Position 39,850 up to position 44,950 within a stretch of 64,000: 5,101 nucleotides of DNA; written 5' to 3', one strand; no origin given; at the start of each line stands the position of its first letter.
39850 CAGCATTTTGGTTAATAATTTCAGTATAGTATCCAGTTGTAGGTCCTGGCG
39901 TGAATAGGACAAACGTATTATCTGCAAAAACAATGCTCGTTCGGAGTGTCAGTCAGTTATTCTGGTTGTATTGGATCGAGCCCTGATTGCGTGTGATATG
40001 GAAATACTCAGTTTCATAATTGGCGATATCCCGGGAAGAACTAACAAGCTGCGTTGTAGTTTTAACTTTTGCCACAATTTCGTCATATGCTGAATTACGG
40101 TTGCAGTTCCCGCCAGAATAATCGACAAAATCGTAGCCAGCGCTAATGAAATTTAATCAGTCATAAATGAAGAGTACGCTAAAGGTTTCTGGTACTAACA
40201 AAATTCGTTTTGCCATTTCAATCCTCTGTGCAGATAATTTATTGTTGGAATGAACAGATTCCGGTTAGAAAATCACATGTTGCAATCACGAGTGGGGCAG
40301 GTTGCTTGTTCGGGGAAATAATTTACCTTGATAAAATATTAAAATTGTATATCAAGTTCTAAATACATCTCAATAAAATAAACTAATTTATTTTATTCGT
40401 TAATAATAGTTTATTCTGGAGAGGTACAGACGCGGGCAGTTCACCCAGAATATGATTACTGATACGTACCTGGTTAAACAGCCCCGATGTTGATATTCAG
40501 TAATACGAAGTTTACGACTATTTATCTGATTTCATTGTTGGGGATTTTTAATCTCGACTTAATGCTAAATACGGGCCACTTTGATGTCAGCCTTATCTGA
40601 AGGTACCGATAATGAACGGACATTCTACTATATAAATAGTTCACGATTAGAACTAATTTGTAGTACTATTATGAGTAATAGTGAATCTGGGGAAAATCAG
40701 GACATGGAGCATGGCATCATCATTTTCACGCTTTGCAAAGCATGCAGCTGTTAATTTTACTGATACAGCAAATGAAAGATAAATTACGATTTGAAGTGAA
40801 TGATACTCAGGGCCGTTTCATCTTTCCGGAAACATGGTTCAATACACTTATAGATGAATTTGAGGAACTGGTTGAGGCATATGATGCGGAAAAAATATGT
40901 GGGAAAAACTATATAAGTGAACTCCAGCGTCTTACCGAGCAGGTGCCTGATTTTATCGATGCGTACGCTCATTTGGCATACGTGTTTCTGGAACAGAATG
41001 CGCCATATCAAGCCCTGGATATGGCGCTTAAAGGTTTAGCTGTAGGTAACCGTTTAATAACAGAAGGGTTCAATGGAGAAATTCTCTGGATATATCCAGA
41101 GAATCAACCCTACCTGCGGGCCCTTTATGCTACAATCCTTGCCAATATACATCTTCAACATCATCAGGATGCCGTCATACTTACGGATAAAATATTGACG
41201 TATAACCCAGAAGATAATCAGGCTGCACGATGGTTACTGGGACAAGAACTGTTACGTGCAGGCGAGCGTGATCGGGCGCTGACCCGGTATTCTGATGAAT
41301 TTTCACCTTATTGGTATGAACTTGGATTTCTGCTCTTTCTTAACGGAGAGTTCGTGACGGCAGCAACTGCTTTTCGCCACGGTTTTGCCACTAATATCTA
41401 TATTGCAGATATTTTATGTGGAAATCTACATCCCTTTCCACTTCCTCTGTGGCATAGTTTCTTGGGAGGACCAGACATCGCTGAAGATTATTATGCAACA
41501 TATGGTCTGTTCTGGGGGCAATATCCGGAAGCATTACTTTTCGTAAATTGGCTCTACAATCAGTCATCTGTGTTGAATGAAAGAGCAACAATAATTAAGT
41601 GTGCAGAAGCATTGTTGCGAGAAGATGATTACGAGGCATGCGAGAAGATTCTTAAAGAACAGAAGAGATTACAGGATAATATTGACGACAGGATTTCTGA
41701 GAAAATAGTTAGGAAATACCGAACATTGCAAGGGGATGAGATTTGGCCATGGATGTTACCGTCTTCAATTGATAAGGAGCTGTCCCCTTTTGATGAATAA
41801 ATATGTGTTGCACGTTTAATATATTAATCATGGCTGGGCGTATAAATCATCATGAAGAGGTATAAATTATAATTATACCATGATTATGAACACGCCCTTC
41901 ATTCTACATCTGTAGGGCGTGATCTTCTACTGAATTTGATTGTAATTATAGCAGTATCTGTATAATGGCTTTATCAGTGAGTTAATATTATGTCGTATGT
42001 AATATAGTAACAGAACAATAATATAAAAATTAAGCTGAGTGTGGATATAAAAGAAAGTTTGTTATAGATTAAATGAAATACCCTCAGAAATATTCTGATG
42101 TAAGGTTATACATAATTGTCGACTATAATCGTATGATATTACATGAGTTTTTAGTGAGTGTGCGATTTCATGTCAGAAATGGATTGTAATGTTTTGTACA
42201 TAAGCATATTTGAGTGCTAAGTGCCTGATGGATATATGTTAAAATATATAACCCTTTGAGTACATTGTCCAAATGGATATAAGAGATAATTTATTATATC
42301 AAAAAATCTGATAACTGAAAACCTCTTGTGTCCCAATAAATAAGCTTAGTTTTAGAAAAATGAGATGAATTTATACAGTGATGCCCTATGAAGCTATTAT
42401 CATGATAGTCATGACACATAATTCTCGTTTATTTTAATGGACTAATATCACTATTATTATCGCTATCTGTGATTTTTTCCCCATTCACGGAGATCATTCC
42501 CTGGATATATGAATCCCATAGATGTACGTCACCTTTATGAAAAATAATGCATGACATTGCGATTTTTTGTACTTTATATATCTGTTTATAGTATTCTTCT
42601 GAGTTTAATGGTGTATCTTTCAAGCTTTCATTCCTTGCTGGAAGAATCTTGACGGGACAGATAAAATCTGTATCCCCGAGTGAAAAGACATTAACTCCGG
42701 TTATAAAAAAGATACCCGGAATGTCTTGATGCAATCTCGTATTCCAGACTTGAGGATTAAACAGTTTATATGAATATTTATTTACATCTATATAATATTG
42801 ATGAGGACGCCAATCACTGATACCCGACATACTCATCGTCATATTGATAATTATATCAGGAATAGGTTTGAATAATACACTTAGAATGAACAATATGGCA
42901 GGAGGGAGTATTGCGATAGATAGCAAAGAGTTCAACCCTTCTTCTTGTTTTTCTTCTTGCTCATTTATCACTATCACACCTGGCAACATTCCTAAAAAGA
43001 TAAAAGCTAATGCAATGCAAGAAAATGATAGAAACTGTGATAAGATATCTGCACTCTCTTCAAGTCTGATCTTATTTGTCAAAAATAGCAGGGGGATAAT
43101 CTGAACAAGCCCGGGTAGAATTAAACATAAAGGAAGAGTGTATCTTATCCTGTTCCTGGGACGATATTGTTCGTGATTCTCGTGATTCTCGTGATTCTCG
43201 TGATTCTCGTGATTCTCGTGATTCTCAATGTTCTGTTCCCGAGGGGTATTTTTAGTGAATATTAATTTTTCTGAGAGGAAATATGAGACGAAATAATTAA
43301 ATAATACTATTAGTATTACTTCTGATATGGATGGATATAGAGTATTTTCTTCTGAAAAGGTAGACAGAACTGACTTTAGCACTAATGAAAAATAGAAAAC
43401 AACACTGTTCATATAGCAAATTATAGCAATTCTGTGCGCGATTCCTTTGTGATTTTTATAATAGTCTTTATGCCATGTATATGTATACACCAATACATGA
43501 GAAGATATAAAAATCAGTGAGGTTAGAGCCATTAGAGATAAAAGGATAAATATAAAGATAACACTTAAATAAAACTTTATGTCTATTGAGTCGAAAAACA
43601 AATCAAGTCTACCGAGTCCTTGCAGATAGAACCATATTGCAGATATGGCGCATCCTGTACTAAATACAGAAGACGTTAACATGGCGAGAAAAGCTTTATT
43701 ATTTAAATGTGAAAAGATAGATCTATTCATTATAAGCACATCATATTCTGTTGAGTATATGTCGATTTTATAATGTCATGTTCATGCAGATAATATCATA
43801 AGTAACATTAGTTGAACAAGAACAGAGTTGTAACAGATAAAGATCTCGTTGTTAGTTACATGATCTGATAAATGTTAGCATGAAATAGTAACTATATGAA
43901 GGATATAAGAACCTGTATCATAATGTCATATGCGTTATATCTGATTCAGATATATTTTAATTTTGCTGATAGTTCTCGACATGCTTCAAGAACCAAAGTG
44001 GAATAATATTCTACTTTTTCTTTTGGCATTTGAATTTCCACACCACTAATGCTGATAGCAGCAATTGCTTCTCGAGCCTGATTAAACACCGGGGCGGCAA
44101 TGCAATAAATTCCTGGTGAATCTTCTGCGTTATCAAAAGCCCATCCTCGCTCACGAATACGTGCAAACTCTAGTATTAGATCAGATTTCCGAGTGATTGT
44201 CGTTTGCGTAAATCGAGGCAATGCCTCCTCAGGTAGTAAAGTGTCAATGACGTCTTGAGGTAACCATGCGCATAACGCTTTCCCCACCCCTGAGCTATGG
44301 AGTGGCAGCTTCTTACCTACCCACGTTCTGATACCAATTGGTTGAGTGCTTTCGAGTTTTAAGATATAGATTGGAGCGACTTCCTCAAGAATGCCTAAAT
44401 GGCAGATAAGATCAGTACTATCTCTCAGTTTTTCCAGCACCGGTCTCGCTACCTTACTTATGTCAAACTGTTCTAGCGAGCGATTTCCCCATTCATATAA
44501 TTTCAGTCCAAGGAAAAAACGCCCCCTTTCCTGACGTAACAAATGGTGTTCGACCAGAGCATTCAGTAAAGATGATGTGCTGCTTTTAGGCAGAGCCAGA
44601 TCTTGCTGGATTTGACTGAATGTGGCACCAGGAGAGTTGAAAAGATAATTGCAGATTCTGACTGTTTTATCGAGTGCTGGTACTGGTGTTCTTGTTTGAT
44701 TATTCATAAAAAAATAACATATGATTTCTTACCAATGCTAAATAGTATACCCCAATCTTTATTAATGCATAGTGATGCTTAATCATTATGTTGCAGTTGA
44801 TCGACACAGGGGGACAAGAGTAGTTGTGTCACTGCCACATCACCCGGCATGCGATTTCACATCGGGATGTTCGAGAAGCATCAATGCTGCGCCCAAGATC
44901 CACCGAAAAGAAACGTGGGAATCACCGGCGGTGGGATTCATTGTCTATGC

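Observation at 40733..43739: Convergent pair of unassigned proteins: TPR-like helical-repeat protein and AT-rich membrane protein with (ENH)6 loop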

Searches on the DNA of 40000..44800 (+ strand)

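Call 4: search_dna_similar(query=window:40000-44800:+, collection=ecoli_genomes, mode=near, max_rows=15)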
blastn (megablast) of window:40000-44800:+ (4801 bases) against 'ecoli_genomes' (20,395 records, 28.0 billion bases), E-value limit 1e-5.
Records with a match: 452; places in all: 452; records where one place covers at least 80% of the query: 0.
Genomes with a match: 452 of 5426; with a place that covers at least 80% of the query: 0. Places per genome that has any: lowest 1, median 1, highest 1. On chromosomes: 452 places; on plasmids: 0.
Best place of each record, by identity: 80-90% 451; 60-80% 1.
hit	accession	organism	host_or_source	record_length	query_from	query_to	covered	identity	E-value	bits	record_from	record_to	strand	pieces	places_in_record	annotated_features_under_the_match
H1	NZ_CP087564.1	Escherichia coli strain CM2010-0578/1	chicken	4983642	767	1768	21%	71.5%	3e-59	241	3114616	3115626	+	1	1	tetratricopeptide repeat protein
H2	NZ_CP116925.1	Escherichia coli strain MLI104K2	Homo sapiens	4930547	3938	4758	17%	87.0%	0e+0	920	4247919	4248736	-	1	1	IclR family transcriptional regulator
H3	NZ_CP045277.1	Escherichia coli strain LAU-OXA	Homo sapiens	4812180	3945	4758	17%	87.3%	0e+0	924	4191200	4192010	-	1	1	IclR family transcriptional regulator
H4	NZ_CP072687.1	Escherichia coli strain YP3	Canis lupus familiaris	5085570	3945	4758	17%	87.3%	0e+0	924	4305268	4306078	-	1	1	IclR family transcriptional regulator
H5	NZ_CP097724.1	Escherichia coli strain MS1494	Chicken airsac (Gallus gallus)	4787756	3945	4758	17%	87.3%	0e+0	924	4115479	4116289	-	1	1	IclR family transcriptional regulator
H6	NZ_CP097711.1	Escherichia coli strain MS1737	Chicken blood (Gallus gallus)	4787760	3945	4758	17%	87.3%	0e+0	924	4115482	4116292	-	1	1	IclR family transcriptional regulator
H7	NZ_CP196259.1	Escherichia coli strain AH20J067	Homo sapiens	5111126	3945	4758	17%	87.3%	0e+0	924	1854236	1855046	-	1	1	IclR family transcriptional regulator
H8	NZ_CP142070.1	Escherichia coli strain GN4143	Homo sapiens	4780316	3945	4758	17%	87.3%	0e+0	924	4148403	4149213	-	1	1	IclR family transcriptional regulator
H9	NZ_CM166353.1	Escherichia coli strain CH459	Homo sapiens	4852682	3945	4758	17%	87.3%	0e+0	924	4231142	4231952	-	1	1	IclR family transcriptional regulator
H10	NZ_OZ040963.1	Escherichia coli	-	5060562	3945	4758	17%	87.3%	0e+0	924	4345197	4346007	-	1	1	IclR family transcriptional regulator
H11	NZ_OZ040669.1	Escherichia coli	-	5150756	3945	4758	17%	87.3%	0e+0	924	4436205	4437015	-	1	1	IclR family transcriptional regulator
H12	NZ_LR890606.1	Escherichia coli strain MINF_8D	Homo sapiens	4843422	3945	4758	17%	87.3%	0e+0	924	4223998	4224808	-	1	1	IclR family transcriptional regulator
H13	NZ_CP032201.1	Escherichia coli strain AR_0086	missing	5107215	3945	4758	17%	87.1%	0e+0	918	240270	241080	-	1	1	IclR family transcriptional regulator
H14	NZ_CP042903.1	Escherichia coli strain CFSAN061761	missing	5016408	3945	4758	17%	87.1%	0e+0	918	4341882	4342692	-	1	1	IclR family transcriptional regulator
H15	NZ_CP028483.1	Escherichia coli strain E41-1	Homo sapiens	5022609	3945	4758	17%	87.1%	0e+0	918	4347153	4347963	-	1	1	IclR family transcriptional regulator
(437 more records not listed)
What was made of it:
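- On Horizontally acquired genomic island DNA: No near-identical copy of the membrane gene occurs in 5426 complete E. coli genomes (call 4).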

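Call 10: get_annotated_region(hit=H1, flank=8000)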
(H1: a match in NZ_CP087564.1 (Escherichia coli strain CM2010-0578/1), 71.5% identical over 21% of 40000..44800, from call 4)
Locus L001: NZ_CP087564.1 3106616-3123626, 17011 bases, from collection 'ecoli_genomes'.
description: Escherichia coli strain CM2010-0578/1 chromosome, complete genome
organism: Escherichia coli strain CM2010-0578/1 (NCBI taxid 562)
replicon: chromosome; assembly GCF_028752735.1
host: chicken; source: Tissue; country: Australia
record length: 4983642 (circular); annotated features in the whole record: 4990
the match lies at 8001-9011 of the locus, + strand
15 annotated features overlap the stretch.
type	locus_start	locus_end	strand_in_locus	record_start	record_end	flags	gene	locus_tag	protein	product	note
CDS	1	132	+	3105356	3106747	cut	xanP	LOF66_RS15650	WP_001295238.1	xanthine/proton symporter XanP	-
CDS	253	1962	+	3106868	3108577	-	yicH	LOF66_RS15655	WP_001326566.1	AsmA family protein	-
CDS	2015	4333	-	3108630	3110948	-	yicI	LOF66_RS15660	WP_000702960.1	alpha-xylosidase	-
CDS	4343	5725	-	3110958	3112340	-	yicJ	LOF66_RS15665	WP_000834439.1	glycoside-pentoside-hexuronide family transporter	-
tRNA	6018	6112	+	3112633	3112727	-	-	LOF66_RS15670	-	tRNA-Sec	-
CDS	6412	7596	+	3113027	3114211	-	-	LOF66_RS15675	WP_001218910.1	tyrosine-type recombinase/integrase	-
CDS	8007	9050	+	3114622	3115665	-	-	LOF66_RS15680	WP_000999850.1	tetratricopeptide repeat protein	-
CDS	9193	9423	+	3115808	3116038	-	-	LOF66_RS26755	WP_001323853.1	hypothetical protein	-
CDS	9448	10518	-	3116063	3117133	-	-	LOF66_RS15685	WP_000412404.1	LacI family DNA-binding transcriptional regulator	-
CDS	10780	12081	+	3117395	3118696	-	-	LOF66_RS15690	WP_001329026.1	MFS transporter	-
CDS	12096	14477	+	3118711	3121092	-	-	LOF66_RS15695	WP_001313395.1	glycoside hydrolase family 31 protein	-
CDS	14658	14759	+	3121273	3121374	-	ykgR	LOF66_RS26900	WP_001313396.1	small membrane protein YkgR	-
CDS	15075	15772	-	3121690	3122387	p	-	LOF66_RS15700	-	IS1 family transposase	programmed frameshift; internal stop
CDS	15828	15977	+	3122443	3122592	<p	-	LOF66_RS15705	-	IS5/IS1182 family transposase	incomplete; partial in the middle of a contig; missing N-terminus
CDS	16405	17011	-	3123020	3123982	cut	-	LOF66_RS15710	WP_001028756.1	aminoimidazole riboside kinase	-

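Call 46: get_annotated_region(hit=H2, flank=9000)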
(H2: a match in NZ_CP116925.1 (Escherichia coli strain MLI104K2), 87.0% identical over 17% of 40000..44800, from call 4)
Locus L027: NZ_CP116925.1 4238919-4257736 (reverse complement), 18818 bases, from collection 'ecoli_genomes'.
description: Escherichia coli strain MLI104K2 chromosome, complete genome
organism: Escherichia coli strain MLI104K2 (NCBI taxid 562)
replicon: chromosome; assembly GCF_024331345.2
host: Homo sapiens; source: stool sample; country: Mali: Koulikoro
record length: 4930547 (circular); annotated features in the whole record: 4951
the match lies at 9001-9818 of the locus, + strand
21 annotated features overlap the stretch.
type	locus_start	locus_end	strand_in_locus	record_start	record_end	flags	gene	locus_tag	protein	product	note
CDS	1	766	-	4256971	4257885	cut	-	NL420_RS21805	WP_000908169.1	hypothetical protein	-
CDS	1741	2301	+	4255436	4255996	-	-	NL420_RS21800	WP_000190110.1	recombinase family protein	-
CDS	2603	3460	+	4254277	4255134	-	-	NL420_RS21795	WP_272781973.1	hypothetical protein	-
CDS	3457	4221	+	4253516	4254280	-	-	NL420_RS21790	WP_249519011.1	hypothetical protein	-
CDS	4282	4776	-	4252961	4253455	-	-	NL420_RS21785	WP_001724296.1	hypothetical protein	-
CDS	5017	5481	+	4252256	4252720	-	-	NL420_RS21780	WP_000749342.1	helix-turn-helix domain-containing protein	-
CDS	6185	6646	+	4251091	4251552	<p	-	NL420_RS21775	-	tyrosine-type recombinase/integrase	incomplete; partial in the middle of a contig; missing C-terminus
CDS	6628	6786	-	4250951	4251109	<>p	-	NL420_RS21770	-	phosphoethanolamine transferase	incomplete; partial in the middle of a contig; missing N-terminus and C-terminus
CDS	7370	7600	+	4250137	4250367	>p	-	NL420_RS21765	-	transposase domain-containing protein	frameshifted; incomplete; partial in the middle of a contig; missing N-terminus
CDS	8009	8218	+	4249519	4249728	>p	-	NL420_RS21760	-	IS66 family transposase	incomplete; partial in the middle of a contig; missing N-terminus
CDS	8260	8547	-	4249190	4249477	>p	-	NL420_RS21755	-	IS4/Tn5 family transposase DNA-binding protein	internal stop; incomplete; partial in the middle of a contig; missing C-terminus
CDS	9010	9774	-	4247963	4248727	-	-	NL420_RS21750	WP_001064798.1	IclR family transcriptional regulator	-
CDS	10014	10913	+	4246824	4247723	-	-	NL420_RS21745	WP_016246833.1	dihydrodipicolinate synthase family protein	-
CDS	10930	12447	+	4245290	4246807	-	-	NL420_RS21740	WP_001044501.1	UxaA family hydrolase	-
CDS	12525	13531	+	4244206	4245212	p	-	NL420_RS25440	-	PdxA family dehydrogenase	frameshifted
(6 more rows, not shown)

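Call 94: search_dna_similar(query=L016:4480-7044:+, collection=ecoli_genomes, mode=near, max_rows=12, rows=spread)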
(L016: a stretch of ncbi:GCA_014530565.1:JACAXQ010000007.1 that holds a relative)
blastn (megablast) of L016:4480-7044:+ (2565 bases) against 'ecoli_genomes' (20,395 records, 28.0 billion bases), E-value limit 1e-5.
Records with a match: 3730; places in all: 6039; records where one place covers at least 80% of the query: 1361.
Genomes with a match: 3726 of 5426; with a place that covers at least 80% of the query: 1361. Places per genome that has any: lowest 1, median 1, highest 7. On chromosomes: 6033 places; on plasmids: 6.
Best place of each record, by identity: >=99% 44; 95-99% 1451; 90-95% 1900; 80-90% 327; 60-80% 8.
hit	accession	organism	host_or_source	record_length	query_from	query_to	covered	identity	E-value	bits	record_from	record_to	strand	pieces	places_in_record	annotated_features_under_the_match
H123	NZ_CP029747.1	Escherichia coli strain 2016C-3878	Homo sapiens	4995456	1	2565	100%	98.8%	0e+0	4571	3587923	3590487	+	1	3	tyrosine-type recombinase/integrase | hypothetical protein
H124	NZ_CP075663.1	Escherichia coli strain STEC2017-197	Homo sapiens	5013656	1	2565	100%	97.3%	0e+0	4349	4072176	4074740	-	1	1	tyrosine-type recombinase/integrase | tetratricopeptide repeat protein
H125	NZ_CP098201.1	Escherichia coli strain Z0117EC0056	Canis lupus familiaris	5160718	1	2565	100%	97.0%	0e+0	4305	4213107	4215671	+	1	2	tyrosine-type recombinase/integrase | hypothetical protein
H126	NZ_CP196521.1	Escherichia coli strain S931B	Homo sapiens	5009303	1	2565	100%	97.0%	0e+0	4305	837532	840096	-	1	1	tyrosine-type recombinase/integrase | tetratricopeptide repeat protein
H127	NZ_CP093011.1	Escherichia coli strain 131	Homo sapiens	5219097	1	2400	94%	97.5%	0e+0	4100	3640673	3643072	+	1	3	tyrosine-type recombinase/integrase | tetratricopeptide repeat protein | IS1 family transposase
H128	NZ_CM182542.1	Escherichia coli strain O15_8X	not provided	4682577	1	1261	49%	94.1%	0e+0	1912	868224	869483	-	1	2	tyrosine-type recombinase/integrase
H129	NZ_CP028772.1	Escherichia coli strain A2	Platypus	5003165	1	1261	49%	93.7%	0e+0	1890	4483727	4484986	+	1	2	tyrosine-type recombinase/integrase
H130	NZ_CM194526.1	Escherichia coli strain 361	Homo sapiens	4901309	1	1261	49%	93.3%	0e+0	1862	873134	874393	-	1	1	tyrosine-type recombinase/integrase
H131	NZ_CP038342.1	Escherichia coli O157:H7 strain H2495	Homo sapiens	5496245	1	1261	49%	92.9%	0e+0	1829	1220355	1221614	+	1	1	tyrosine-type recombinase/integrase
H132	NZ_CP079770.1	Escherichia coli strain HL15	Duck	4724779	1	1261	49%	92.5%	0e+0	1801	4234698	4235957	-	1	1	tyrosine-type recombinase/integrase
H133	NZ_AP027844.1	Escherichia coli strain 2017.18.02CC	Homo sapiens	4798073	1537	2565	40%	88.6%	0e+0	1253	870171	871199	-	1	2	tetratricopeptide repeat protein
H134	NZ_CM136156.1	Escherichia coli strain PRO_A-1478-6M-A_ESBL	Homo sapiens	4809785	1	88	3%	100.0%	4e-36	163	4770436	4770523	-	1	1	integrase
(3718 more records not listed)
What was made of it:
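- The contiguous int-TPR module is present in 1361 of 5426 complete E. coli genomes (call 94).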
